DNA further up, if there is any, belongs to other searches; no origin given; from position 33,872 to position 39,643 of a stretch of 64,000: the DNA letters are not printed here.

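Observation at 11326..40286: ~29 kb surface locus: 16 prepilin-like proteins plus giant adhesin-like proteins, with no assembly machinery in cis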

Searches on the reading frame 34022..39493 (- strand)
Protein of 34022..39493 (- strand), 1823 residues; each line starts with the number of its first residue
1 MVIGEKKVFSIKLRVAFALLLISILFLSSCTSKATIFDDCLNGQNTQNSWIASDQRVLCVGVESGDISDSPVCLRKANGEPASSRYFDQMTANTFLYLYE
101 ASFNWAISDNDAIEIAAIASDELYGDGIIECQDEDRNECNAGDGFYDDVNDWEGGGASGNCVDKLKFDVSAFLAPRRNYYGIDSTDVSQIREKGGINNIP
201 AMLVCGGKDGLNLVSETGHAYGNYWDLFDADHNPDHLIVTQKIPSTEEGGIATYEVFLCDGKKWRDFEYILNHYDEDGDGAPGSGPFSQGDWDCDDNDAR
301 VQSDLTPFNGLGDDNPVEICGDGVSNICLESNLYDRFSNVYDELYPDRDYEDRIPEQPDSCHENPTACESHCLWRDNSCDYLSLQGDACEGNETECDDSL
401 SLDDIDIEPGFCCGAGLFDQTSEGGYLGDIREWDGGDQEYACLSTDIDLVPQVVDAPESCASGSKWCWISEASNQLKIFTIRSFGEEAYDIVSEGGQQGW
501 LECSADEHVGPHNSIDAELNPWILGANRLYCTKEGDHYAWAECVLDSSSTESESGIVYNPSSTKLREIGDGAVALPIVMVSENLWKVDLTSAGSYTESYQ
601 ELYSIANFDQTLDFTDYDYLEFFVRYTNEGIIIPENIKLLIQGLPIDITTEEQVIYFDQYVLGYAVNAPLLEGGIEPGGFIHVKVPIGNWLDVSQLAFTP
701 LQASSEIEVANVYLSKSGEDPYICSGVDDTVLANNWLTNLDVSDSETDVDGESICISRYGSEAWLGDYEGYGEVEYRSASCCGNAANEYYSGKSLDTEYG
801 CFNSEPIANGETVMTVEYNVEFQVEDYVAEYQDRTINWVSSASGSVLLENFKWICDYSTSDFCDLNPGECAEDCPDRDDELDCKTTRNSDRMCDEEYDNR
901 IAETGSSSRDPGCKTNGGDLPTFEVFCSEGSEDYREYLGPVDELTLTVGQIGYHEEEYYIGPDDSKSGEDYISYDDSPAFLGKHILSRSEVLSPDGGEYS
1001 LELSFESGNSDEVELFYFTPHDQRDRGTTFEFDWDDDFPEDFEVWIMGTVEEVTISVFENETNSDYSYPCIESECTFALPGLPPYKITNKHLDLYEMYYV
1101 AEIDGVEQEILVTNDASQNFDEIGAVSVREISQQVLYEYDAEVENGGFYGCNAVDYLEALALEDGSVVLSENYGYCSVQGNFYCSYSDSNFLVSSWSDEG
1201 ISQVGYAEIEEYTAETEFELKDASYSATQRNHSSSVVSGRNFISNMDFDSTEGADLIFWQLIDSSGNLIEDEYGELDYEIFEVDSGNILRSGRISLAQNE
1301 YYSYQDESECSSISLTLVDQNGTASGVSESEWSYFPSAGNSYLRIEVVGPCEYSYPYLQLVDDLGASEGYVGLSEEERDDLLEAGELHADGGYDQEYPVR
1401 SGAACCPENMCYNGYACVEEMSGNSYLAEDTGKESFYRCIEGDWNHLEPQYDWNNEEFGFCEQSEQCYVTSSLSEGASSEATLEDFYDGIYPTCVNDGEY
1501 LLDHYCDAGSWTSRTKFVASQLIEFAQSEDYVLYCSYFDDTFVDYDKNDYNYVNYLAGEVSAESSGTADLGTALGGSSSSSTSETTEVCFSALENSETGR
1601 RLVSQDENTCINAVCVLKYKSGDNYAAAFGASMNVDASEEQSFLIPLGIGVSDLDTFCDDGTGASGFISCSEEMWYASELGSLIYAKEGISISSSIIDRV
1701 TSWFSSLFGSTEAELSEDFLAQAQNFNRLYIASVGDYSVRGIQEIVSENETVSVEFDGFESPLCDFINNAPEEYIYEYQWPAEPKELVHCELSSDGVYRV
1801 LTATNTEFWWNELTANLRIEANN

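Call 12: search_protein_families(library=pfam, proteins=[window:34022-39493:-], max_evalue=0.1)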
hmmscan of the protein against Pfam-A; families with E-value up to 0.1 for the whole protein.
window:34022-39493:- (1823 aa): 0 families

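Call 56: search_solved_structures(query=window:34022-39493:-, max_evalue=0.01)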
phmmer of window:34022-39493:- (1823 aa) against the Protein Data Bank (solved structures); distinct sequences matched with E-value up to 0.01: 0.
